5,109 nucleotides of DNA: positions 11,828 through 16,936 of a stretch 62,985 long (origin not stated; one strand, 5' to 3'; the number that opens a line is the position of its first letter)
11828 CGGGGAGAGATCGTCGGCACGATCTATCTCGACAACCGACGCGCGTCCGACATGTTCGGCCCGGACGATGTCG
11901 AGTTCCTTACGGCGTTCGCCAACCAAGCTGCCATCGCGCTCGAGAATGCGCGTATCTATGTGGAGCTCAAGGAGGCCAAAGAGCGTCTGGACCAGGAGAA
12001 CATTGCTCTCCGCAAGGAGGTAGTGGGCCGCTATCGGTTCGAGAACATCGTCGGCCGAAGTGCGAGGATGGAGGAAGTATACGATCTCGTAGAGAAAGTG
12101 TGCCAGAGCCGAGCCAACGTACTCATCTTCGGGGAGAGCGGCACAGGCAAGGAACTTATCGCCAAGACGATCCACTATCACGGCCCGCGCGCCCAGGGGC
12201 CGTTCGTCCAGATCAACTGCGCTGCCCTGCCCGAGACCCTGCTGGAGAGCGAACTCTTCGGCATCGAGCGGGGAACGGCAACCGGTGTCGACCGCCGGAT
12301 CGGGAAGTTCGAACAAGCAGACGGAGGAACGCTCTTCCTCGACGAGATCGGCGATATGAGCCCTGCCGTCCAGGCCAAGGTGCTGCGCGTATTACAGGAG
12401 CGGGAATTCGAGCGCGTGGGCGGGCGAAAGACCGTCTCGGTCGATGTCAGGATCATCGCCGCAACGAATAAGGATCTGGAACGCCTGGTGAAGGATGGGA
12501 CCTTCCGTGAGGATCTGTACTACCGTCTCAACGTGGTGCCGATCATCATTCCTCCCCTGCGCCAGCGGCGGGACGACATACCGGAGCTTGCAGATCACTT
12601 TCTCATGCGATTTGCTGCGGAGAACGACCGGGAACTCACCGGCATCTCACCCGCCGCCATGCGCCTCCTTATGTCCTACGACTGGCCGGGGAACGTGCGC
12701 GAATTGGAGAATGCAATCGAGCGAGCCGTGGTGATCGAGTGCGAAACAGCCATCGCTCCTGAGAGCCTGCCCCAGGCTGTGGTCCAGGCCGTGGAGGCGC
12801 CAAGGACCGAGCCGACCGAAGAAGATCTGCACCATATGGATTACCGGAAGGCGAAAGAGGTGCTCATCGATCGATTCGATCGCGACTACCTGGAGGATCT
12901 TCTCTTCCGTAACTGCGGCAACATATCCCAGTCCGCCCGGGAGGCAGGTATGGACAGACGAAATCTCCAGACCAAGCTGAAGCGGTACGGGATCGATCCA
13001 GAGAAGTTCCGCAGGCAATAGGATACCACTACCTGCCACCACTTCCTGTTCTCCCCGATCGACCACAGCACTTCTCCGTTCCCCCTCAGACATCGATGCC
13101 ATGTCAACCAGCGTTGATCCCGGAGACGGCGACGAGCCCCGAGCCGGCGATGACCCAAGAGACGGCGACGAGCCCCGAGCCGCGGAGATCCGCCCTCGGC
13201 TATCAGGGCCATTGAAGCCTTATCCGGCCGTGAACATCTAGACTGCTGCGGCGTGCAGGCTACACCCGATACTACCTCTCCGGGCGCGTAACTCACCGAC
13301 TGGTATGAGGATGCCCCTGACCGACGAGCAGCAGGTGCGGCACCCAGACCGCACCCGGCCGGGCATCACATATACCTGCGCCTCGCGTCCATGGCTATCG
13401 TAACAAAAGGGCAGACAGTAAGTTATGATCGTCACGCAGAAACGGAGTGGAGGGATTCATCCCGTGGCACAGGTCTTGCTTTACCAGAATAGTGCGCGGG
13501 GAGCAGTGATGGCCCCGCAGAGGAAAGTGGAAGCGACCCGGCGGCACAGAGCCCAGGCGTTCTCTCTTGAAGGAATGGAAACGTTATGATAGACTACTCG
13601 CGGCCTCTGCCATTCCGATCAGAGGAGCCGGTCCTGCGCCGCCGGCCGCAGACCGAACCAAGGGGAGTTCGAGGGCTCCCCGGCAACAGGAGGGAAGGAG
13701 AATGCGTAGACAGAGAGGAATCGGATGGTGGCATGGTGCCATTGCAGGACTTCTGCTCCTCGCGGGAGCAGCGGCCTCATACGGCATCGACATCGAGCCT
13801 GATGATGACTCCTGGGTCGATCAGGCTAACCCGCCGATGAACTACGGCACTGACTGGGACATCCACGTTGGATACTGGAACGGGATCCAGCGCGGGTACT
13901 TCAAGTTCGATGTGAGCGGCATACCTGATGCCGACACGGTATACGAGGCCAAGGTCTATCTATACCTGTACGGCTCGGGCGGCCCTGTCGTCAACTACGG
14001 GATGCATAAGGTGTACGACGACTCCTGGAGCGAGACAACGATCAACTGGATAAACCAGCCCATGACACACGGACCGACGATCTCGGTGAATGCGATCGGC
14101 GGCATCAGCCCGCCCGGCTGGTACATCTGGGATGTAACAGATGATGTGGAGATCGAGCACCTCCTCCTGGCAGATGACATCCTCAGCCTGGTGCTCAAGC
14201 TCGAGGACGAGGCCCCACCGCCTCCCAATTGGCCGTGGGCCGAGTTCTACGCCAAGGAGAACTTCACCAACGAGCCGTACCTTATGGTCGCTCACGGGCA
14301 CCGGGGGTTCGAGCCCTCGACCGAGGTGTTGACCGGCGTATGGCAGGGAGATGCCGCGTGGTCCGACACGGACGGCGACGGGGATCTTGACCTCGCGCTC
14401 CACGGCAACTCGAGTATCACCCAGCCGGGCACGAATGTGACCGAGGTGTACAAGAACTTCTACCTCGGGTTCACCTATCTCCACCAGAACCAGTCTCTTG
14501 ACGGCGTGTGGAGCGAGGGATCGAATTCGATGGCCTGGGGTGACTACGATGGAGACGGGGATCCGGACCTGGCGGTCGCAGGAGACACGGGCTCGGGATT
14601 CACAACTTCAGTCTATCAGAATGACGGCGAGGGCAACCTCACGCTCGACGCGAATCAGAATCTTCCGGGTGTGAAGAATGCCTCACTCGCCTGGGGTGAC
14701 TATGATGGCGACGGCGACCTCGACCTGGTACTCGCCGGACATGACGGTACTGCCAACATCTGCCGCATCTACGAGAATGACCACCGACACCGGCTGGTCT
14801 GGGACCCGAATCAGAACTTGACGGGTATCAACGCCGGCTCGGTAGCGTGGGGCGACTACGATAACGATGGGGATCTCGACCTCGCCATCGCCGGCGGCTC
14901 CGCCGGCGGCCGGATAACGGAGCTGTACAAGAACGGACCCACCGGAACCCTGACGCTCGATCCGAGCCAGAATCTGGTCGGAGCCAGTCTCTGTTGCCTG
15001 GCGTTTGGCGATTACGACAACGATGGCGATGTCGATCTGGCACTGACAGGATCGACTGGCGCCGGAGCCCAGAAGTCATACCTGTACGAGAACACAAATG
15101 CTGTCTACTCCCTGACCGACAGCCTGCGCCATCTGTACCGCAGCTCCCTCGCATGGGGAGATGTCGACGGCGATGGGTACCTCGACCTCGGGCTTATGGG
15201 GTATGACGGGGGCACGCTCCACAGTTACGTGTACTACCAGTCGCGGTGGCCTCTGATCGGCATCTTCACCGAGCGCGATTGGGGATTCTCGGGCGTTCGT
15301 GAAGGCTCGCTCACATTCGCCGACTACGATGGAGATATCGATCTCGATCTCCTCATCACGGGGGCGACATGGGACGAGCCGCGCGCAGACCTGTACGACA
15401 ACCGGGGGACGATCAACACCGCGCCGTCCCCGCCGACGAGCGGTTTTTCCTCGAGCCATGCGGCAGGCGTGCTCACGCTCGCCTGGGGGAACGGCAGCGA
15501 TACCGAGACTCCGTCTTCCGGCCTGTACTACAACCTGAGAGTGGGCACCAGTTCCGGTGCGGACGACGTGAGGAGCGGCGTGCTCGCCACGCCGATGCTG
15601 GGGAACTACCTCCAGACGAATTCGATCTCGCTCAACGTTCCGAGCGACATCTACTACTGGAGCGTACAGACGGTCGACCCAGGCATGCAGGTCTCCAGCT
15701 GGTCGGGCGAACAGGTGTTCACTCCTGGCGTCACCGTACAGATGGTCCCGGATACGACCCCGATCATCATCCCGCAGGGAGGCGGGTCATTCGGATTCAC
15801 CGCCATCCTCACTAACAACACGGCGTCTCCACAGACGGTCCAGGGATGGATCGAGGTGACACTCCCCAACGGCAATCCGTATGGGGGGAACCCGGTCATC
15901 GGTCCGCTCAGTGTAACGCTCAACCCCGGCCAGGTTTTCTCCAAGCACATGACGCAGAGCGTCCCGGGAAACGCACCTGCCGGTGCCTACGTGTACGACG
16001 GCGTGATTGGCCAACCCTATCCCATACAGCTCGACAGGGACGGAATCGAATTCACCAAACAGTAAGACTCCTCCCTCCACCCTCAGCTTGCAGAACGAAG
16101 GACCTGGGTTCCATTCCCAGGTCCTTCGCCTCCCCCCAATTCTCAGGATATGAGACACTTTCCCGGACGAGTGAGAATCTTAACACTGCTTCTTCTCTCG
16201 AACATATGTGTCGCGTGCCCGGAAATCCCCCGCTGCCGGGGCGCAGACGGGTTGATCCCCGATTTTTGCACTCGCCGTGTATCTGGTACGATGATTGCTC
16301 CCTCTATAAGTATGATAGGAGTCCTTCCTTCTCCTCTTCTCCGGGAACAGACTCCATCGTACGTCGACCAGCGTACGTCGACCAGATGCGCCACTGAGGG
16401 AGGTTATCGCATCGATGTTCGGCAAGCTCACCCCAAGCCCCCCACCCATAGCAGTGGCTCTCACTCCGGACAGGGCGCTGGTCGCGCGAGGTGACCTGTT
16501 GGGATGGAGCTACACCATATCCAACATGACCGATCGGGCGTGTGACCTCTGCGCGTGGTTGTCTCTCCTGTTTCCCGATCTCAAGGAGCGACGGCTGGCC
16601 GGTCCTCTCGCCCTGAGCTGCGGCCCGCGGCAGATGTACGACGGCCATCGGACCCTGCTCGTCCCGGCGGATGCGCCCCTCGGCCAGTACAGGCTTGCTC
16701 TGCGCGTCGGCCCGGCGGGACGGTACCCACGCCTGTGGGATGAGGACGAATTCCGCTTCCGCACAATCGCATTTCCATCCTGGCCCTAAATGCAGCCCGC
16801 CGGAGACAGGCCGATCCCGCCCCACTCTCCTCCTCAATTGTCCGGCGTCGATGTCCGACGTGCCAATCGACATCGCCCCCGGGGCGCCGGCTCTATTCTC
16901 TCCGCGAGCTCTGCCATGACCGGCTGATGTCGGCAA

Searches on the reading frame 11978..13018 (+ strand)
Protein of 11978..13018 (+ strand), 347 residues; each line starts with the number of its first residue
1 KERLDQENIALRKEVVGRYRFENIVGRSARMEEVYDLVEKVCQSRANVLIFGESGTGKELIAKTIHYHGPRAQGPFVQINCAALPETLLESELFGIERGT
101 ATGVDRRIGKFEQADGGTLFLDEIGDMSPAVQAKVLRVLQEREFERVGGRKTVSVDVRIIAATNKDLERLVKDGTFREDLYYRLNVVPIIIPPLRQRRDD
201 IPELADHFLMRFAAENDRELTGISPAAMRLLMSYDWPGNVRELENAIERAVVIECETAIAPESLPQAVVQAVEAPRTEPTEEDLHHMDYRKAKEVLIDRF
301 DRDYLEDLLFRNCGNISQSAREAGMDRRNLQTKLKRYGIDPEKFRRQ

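Call 87: search_protein_representatives(protein=window:11978-13018:+)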
Query: 347 residues. Proteins with E-value up to 0.001 (for the whole library): 207050; up to 1e-10: 160269; up to 1e-30: 91164. The best 150 are listed.
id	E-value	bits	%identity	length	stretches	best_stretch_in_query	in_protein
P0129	2.1e-143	494.5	43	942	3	20-264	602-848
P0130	3.0e-143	494.0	46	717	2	22-291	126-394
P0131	4.2e-141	486.9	54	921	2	1-262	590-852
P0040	6.7e-141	486.3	39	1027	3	21-344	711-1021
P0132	3.3e-130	451.1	49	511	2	23-339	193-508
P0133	3.3e-130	451.1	49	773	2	33-265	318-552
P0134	1.0e-125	436.4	44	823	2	23-276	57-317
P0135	2.5e-123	428.5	49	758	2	24-254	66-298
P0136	1.3e-121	422.9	47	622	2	7-274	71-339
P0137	3.0e-121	421.7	46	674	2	23-264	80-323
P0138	2.1e-119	415.6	46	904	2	38-267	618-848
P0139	2.8e-119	415.2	47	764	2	37-263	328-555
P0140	2.7e-116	405.4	43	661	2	35-300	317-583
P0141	1.6e-113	396.2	46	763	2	8-257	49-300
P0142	2.0e-113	396.0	56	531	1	2-343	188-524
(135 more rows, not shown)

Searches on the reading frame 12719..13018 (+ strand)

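Call 23: search_protein_families(library=pfam, proteins=[window:12719-13018:+], max_evalue=1)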
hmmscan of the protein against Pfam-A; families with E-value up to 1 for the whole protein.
window:12719-13018:+ (100 aa): 4 families
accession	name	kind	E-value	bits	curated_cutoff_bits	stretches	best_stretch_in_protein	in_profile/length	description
PF02954.25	HTH_8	-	1.7e-06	28.1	22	1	51-90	3-42/42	Bacterial regulatory protein, Fis family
PF03683.19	UPF0175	-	0.046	13.8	27.9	1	71-94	38-61/75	Uncharacterised protein family (UPF0175)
PF12307.13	DUF3631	-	0.058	14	24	1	72-98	134-160/182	Protein of unknown function (DUF3631)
PF00165.29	HTH_AraC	-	0.08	13.5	26.6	1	69-92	11-35/42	Bacterial regulatory helix-turn-helix proteins, AraC family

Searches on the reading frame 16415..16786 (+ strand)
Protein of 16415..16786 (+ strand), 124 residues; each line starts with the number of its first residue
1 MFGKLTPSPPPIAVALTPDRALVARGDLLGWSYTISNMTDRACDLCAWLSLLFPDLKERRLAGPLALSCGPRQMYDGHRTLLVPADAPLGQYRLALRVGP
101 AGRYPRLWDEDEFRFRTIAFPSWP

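Call 23: search_protein_families(library=pfam, proteins=[window:16415-16786:+], max_evalue=1)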
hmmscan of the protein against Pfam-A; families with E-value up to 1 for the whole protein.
window:16415-16786:+ (124 aa): 1 family
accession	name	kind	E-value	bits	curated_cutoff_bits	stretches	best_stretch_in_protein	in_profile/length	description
PF15418.12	DUF4625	-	0.33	11.7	27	1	73-98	89-114/131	Domain of unknown function (DUF4625)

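Call 44: search_protein_families(library=ncbifam, proteins=[window:16415-16786:+], max_evalue=0.001)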
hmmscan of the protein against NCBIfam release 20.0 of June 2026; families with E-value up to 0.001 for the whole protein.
window:16415-16786:+ (124 aa): 0 families
